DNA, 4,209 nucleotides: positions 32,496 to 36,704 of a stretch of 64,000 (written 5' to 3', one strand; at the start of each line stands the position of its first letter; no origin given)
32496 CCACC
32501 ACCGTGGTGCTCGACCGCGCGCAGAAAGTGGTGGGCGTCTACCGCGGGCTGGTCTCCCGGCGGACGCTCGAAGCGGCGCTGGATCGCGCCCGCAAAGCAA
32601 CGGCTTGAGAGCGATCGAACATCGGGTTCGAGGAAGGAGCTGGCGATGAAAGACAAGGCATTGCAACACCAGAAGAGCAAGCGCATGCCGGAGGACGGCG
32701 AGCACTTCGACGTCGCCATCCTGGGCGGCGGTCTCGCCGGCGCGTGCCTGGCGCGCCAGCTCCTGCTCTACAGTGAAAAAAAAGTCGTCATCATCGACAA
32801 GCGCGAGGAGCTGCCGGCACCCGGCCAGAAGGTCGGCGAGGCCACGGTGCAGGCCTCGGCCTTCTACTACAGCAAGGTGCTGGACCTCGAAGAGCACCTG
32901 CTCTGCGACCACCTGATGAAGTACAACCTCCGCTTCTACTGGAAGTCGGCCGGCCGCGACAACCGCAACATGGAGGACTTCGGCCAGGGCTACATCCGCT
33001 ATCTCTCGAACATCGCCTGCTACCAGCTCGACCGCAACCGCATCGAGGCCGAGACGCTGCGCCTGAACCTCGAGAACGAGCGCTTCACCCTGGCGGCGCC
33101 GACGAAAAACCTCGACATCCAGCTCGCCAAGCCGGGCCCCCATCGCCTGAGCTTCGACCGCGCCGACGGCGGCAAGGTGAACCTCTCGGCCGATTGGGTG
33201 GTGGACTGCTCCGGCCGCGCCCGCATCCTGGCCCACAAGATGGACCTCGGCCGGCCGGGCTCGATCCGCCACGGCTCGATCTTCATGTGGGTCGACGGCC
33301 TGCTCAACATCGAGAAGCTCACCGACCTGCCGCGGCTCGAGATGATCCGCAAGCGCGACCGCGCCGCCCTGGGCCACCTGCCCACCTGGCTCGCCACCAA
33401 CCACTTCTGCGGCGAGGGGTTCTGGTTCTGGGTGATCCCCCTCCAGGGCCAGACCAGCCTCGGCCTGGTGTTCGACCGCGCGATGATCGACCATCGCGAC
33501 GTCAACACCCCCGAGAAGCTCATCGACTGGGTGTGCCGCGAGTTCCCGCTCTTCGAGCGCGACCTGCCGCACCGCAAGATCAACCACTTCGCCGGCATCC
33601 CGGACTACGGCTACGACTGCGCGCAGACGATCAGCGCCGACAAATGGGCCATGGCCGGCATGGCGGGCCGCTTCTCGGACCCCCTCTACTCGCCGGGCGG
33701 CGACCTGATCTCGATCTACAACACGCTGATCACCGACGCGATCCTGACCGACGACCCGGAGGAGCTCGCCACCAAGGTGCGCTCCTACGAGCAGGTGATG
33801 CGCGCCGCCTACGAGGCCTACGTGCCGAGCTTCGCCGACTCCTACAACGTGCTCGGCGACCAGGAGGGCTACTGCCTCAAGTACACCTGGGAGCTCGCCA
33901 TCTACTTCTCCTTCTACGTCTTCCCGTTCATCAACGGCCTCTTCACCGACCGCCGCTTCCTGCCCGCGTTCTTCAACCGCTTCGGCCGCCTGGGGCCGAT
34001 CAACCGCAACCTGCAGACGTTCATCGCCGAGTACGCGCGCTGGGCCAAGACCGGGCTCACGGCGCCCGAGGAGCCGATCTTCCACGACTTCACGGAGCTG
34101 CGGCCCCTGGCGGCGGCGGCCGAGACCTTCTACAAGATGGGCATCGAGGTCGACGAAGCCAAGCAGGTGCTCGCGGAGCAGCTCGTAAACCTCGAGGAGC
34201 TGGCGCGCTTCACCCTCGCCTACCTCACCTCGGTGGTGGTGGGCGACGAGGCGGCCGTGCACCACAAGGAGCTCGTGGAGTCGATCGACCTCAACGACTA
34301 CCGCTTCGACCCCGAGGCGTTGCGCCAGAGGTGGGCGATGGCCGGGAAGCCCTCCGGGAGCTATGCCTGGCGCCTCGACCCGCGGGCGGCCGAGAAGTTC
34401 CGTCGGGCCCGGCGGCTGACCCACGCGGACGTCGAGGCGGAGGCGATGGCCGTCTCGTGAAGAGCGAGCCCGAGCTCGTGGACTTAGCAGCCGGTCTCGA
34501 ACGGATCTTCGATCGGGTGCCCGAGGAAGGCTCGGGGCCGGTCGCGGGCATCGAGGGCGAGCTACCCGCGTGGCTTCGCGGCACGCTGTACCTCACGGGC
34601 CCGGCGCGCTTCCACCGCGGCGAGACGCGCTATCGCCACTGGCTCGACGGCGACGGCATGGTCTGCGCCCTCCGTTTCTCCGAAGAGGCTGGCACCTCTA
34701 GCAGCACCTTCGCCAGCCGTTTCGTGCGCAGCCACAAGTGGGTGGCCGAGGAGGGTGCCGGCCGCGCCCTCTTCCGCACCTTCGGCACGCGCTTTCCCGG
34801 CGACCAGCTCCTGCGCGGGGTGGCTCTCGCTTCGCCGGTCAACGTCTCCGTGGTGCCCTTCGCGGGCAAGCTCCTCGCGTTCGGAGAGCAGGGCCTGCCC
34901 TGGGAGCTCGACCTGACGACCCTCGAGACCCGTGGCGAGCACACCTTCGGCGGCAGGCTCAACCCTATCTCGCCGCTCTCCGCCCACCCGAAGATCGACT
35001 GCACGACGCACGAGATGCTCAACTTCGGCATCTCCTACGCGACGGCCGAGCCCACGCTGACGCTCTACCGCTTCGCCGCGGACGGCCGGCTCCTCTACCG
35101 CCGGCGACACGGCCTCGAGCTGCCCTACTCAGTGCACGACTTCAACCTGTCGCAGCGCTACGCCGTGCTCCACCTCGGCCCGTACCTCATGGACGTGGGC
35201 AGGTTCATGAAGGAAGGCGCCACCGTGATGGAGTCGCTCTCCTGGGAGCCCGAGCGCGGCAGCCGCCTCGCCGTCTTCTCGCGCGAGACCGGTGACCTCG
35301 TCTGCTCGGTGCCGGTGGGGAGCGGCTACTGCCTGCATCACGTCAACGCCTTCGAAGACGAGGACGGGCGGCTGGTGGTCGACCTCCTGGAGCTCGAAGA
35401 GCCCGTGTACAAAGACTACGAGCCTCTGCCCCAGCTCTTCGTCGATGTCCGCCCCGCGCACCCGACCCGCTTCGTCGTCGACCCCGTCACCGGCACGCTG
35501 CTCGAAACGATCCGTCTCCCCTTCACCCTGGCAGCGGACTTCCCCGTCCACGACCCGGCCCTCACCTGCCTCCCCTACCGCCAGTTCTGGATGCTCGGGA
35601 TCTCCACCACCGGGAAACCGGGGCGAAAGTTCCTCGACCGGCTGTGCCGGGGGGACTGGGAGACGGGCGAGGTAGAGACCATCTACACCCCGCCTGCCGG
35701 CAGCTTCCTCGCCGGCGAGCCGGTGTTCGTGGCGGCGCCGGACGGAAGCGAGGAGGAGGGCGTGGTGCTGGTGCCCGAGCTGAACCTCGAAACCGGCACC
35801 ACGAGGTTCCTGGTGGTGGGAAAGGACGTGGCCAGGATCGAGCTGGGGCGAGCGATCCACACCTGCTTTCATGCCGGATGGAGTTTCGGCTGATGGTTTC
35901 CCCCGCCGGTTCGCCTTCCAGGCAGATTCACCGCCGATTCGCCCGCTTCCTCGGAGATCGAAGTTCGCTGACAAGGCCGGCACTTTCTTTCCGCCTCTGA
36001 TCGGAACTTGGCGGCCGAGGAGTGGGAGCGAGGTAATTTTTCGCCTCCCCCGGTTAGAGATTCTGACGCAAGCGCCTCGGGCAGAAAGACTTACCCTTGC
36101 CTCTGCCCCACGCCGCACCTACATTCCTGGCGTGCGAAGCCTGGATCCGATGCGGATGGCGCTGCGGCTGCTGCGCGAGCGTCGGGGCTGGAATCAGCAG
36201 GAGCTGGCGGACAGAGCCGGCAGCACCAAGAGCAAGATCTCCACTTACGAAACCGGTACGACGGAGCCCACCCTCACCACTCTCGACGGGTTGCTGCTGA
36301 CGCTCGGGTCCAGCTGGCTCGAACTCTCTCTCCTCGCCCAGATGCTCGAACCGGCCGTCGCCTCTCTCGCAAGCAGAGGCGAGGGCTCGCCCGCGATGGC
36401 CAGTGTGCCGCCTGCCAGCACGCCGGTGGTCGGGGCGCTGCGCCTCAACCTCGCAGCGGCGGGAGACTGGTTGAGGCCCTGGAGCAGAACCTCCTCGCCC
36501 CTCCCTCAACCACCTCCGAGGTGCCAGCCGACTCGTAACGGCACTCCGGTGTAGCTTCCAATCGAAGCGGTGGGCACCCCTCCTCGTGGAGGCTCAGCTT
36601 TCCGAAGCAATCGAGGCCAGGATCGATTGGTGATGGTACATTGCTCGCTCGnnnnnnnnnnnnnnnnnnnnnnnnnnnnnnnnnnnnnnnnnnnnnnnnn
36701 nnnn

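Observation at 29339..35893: Compact six-gene operon: ACP, KS-alpha, CLF-like KS-beta, TlpA-like thioredoxin, flavin halogenase and a carotenoid-cleavage-type oxygenase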

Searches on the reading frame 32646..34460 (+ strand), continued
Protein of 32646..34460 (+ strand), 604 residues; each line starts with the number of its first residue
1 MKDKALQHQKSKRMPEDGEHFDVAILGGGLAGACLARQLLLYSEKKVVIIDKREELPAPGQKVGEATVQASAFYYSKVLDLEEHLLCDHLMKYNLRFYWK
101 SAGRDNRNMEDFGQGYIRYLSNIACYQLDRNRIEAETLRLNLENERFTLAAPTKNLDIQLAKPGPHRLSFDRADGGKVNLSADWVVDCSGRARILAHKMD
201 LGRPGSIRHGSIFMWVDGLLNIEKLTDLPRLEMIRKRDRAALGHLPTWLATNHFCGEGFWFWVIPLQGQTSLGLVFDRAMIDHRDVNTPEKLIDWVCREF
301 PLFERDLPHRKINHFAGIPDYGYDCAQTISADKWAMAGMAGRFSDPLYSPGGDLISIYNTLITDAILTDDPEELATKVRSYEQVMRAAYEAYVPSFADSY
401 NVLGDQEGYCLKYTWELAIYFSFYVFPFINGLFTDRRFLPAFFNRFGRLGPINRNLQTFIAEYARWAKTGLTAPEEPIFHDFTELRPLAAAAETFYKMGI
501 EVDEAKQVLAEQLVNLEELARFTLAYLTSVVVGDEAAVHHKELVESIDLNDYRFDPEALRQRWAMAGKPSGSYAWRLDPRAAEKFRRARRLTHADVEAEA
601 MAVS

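Call 64: find_homologous_proteins(query=A2, max_evalue=0.00001)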
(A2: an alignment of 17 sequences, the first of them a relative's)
Query A2 (17 sequences) (401 aa, profile of the alignment): 347 proteins with E <= 0.00001 among 8000 candidates; the best 120 are listed.
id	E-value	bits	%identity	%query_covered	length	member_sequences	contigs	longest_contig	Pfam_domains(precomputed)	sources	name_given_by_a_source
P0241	5.0e-173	594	52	92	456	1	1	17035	-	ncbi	-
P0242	2.9e-172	592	62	95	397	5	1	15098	-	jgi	-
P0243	9.0e-172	590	64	93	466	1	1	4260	-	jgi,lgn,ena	jgi:hypothetical protein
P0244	2.4e-170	586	63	92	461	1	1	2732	-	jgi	jgi:hypothetical protein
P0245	6.8e-170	584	59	93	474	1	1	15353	-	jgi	jgi:hypothetical protein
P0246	7.7e-170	584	58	93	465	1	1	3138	-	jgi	jgi:hypothetical protein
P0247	1.2e-168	580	68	93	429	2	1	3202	-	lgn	-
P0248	3.8e-168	578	54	92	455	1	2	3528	-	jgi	jgi:hypothetical protein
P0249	7.1e-168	577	54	92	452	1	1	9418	-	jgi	jgi:hypothetical protein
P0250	1.0e-167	577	58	92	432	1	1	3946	-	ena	-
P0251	2.1e-167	576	53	92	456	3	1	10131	-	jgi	jgi:hypothetical protein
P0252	5.0e-167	575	61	92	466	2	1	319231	-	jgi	jgi:hypothetical protein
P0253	5.2e-167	575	57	93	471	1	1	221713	-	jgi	jgi:hypothetical protein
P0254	1.2e-166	573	53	93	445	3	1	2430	-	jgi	jgi:hypothetical protein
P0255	2.1e-166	573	52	96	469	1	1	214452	-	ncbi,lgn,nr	ncbi:MAG: hypothetical protein H7Z16_03085 [Pyrinomonadaceae bacterium]|nr:hypothetical protein [Pyr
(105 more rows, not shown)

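Call 73: predict_structure(alignment_id=A4)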
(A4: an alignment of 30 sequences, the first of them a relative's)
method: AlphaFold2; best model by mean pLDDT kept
length: 401 residues; sequences in the alignment: 30
mean_pLDDT: 87.4   pTM: 0.86
mean pLDDT of the five models: 87.4, 86.2, 86.2, 85.0, 84.8
residues with pLDDT >= 90: 275; 70-90: 76; 50-70: 22; < 50: 28
segments of 3 or more residues with pLDDT < 50: 1-5, 382-397, 399-401
pLDDT, mean of each block of 10 residues (from residue 1): 51 74 79 79 88 93 82 94 94 97 94 87 92 98 93 98 96 97 95 97 96 96 62 81 96 98 94 92 96 96 85 90 95 96 96 96 96 71 47 41 48
secondary structure, 60 per line:
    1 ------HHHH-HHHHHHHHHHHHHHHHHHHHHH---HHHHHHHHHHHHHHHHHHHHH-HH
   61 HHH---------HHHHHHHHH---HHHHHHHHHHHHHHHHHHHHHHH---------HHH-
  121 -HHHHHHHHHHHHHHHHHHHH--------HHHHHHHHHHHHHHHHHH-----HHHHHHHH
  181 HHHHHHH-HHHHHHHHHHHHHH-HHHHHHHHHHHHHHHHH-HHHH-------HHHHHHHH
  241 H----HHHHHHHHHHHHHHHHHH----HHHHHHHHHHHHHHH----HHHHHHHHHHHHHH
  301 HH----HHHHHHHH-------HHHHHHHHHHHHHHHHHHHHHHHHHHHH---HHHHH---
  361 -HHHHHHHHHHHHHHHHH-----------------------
elements in order: H7-10 H12-33 H37-57 H59-63 H73-81 H85-107 H122-141 H150-167 H173-187 H189-202 H204-220 H222-225 H233-241 H246-263 H268-282 H287-302 H307-314 H322-349 H353-357 H362-378

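Call 87: search_protein_families(library=pfam, proteins=[L009:1253-2635:+, L009:3400-4422:+, L009:4427-5281:+, L009:5300-6478:-, L009:6475-7443:-, L009:7440-8483:-, L009:8543-8812:+, L009:8891-9919:+, L009:13511-17371:+], max_evalue=0.001)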
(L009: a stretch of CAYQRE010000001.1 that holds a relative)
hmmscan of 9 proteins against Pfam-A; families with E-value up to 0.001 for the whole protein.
L009:1253-2635:+ (460 aa): 4 families
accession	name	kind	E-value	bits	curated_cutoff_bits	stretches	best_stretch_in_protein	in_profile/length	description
PF00113.28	Enolase_C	-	7.8e-119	396.8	21.5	1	166-453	2-291/296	Enolase, C-terminal TIM barrel domain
PF03952.21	Enolase_N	-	1.3e-54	184.4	35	1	31-160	1-131/131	Enolase, N-terminal domain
PF13378.12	MR_MLE_C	-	5.7e-06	26.6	29.4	1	245-413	7-168/219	Enolase C-terminal domain-like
PF07476.17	MAAL_C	-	0.00035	20.3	27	1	330-419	131-221/249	Methylaspartate ammonia-lyase C-terminus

L009:3400-4422:+ (340 aa): 2 families
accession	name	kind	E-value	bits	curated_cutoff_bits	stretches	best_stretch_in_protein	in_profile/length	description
PF06463.18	Mob_synth_C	-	7.1e-39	133.1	37.4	1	191-317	2-127/128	Molybdenum Cofactor Synthesis C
PF04055.27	Radical_SAM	-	8.5e-34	117.6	29.5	1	18-182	1-163/166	Radical SAM superfamily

L009:4427-5281:+ (284 aa): 1 family
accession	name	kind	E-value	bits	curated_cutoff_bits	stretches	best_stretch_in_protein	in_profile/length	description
PF01551.29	Peptidase_M23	-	1e-34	119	28.7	1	173-267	2-96/96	Peptidase family M23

L009:5300-6478:- (392 aa): 3 families
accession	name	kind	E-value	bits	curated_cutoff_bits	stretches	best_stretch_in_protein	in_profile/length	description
PF12698.13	ABC2_membrane_3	-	1.6e-52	179.2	31.6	1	37-384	6-346/347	ABC-2 family transporter protein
PF01061.29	ABC2_membrane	-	2.3e-32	112.7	26.9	1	199-356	50-210/211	ABC-2 type transporter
PF12679.13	ABC2_membrane_2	-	4.3e-20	72.6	27.2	1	18-335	1-215/283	ABC-2 family transporter protein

L009:6475-7443:- (322 aa): 5 families
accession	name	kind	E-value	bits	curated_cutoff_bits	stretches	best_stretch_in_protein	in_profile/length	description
PF00005.33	ABC_tran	-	4.2e-36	125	25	1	22-165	2-137/137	ABC transporter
PF13304.12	AAA_21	-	5.6e-13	50.1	27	1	110-196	220-300/304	AAA domain, putative AbiEii toxin, Type IV TA system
PF13175.12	AAA_15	-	3.5e-05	24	32.1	0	156-195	330-370/374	AAA ATPase domain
PF13555.12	AAA_29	-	0.00016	21.8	27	1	22-59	13-50/61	P-loop containing region of AAA domain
PF13732.12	DrrA1-3_C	-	0.00054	21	27.4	0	217-306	1-79/81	ATP-binding protein DrrA1-3-like, C-terminal domain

L009:7440-8483:- (347 aa): 2 families
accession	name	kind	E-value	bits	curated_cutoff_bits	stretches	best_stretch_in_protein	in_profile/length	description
PF13437.12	HlyD_3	-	1.3e-07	32.8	22.2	1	221-331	2-106/106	HlyD family secretion protein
PF16576.10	HlyD_D23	-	1.8e-05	24.6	30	1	126-286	35-177/214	Barrel-sandwich domain of CusB or HlyD membrane-fusion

L009:8543-8812:+ (89 aa): 1 family
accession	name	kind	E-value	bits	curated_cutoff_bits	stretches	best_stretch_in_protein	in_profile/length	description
PF00550.31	PP-binding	-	2.6e-07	31.2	20.8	1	9-74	2-66/67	Phosphopantetheine attachment site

L009:8891-9919:+ (342 aa): 0 families

L009:13511-17371:+ (1286 aa): 7 families
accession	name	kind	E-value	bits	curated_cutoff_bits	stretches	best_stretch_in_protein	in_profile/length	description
PF00270.35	DEAD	-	4.2e-25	88.9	26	1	746-905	2-163/167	DEAD/DEAH box helicase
PF03461.20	TRCF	-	1.5e-21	77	25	1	1145-1236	1-94/95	TRCF domain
PF17757.6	UvrB_inter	-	4.9e-21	75.1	22.9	1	270-357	3-91/91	UvrB interaction domain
PF00271.37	Helicase_C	-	3.1e-20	72.9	23.5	1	942-1049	7-109/110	Helicase conserved C-terminal domain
PF02559.22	CarD_TRCF_RID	-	7.4e-13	48.8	23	1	603-676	1-57/57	CarD-like/TRCF RID domain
PF04851.21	ResIII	-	1.4e-09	38.5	22.5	1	745-901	5-162/164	Type III restriction enzyme, res subunit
PF22590.2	Cas3-like_C_2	-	0.00056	20.6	27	0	953-1050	3-105/106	CRISPR-associated nuclease/helicase Cas3, C-terminal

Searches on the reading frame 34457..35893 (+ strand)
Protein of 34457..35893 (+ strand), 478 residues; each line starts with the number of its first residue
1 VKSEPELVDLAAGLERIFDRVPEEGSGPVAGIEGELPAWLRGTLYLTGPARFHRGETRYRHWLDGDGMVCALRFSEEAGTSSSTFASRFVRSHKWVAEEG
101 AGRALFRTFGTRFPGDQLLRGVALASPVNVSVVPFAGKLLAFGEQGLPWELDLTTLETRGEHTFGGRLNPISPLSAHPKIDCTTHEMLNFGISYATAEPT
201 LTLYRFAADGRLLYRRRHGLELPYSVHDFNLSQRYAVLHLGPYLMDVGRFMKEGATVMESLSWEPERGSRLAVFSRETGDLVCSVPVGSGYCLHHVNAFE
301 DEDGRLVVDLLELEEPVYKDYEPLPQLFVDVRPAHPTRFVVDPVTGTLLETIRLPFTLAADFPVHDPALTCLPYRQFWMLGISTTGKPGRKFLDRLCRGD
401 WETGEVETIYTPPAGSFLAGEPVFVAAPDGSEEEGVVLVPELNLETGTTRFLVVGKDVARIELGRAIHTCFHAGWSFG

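Call 3: search_protein_families(library=pfam, proteins=[window:34457-35893:+], max_evalue=0.01)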
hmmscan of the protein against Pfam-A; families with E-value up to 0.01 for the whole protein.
window:34457-35893:+ (478 aa): 1 family
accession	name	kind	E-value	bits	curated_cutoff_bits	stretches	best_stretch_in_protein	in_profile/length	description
PF03055.21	RPE65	-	3.9e-94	316.8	27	1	20-475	3-467/469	Retinal pigment epithelial membrane protein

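Call 7: search_protein_families(library=ncbifam, proteins=[window:34457-35893:+], max_evalue=0.001)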
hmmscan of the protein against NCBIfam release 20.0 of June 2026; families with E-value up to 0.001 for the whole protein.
window:34457-35893:+ (478 aa): 3 families
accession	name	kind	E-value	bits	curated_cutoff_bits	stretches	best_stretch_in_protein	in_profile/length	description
NF053778.1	LigStilDioxAlpha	equivalog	3.9e-40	137.9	800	1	32-448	28-445/480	lignostilbene-alpha,beta-dioxygenase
NF053780.1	LigStilDioxNov2Alpha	equivalog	4.6e-38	130.8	650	1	32-439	26-431/482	lignostilbene-alpha,beta-dioxygenase NOV2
NF052295.1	CarotCleavDioxg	equivalog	3.1e-35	121.7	675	1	28-475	40-464/467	8'-apo-carotenoid 13,14-cleaving dioxygenase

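Call 42: search_solved_structures(query=window:34457-35893:+, max_evalue=1e-10)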
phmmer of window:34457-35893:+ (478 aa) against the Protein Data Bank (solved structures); distinct sequences matched with E-value up to 1e-10: 31.
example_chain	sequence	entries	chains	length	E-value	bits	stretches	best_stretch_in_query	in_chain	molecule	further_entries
6c7k_A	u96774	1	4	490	2.6e-49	171.5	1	18-440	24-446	Apocarotenoid-15,15'-oxygenase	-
6c7o_A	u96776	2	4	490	2.5e-48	168.3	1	18-440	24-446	Apocarotenoid-15,15'-oxygenase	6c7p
5kja_A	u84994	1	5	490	1e-45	159.6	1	18-438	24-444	Apocarotenoid-15,15'-oxygenase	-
5kk0_A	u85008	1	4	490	2.1e-45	158.6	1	18-438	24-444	Apocarotenoid-15,15'-oxygenase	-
2biw_A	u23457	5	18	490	2.1e-45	158.6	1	18-438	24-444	APOCAROTENOID-CLEAVING OXYGENASE | Apocarotenoid-15,15'-oxygenase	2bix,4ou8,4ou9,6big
5kjd_A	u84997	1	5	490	5.1e-45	157.3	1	18-438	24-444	Apocarotenoid-15,15'-oxygenase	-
5kjb_A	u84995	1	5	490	5.3e-45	157.3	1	18-438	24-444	Apocarotenoid-15,15'-oxygenase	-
6vcf_A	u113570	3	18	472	3.6e-40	141.3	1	30-473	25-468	carotenoid cleavage dioxygenase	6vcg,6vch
5v2d_A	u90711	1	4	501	1.5e-34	122.8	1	32-312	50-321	Dioxygenase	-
6xm6_A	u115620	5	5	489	8.8e-28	100.5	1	33-437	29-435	Dioxygenase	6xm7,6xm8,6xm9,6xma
7t8p_A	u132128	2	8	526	5.4e-26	94.6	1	30-316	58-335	Carotenoid oxygenase 1 | Carotenoid oxygenase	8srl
7wh1_A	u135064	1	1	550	1.1e-25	93.6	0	17-114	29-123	Beta-Carotene 15,15'-MonoOxygenase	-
5u8x_A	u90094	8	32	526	1.9e-25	92.7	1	30-316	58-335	Carotenoid oxygenase 1 | Carotenoid oxygenase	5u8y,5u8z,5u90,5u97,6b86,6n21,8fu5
6n1y_A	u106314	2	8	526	2.3e-25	92.5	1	30-316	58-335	Carotenoid oxygenase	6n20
7t8q_A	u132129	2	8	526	5.1e-25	91.3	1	30-316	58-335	Carotenoid oxygenase 1 | Carotenoid oxygenase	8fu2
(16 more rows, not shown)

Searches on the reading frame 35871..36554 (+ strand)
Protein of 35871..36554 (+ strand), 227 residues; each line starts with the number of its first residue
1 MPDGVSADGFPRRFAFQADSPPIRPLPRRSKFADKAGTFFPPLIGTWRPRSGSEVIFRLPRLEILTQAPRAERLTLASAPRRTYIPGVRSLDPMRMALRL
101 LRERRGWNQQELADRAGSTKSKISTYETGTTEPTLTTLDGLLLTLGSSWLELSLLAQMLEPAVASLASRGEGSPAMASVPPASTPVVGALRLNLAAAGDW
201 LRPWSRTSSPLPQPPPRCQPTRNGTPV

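Call 5: search_protein_families(library=pfam, proteins=[window:35871-36554:+], max_evalue=0.001)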
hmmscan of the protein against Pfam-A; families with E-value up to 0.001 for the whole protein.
window:35871-36554:+ (227 aa): 4 families
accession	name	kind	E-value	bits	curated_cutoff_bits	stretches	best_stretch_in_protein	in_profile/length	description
PF01381.28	HTH_3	-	1.1e-11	45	23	1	98-152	1-55/55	Helix-turn-helix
PF13560.12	HTH_31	-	1.6e-11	44.7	27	1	98-146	6-55/64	Helix-turn-helix domain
PF12844.13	HTH_19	-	4e-07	30.3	30.2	1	98-146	4-52/64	Helix-turn-helix domain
PF13443.12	HTH_26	-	0.0003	21.4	22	1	98-146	2-51/63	Cro/C1-type HTH DNA-binding domain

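Call 7: search_protein_families(library=ncbifam, proteins=[window:35871-36554:+], max_evalue=0.001)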
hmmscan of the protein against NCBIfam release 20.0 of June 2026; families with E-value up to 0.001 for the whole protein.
window:35871-36554:+ (227 aa): 5 families
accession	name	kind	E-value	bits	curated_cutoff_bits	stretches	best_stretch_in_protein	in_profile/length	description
TIGR03070.1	couple_hipB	subfamily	1.1e-07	31.7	71.65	1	96-147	5-56/58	type II toxin-antitoxin system Y4mF family antitoxin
NF041951.1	phage_RstR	subfamily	1.1e-06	28.8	80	1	97-140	6-49/108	RstR family transcriptional repressor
NF007271.0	PRK09726.1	equivalog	1.2e-06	28.4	79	1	97-146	16-65/88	type II toxin-antitoxin system antitoxin HipB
TIGR03830.1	CxxCG_CxxCG_HTH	subfamily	0.00014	21.6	61.8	1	97-135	69-107/127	type II TA system antitoxin MqsA family protein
NF007408.0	PRK09943.1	equivalog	0.00021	20.9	211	1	98-147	12-61/185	HTH-type transcriptional regulator PuuR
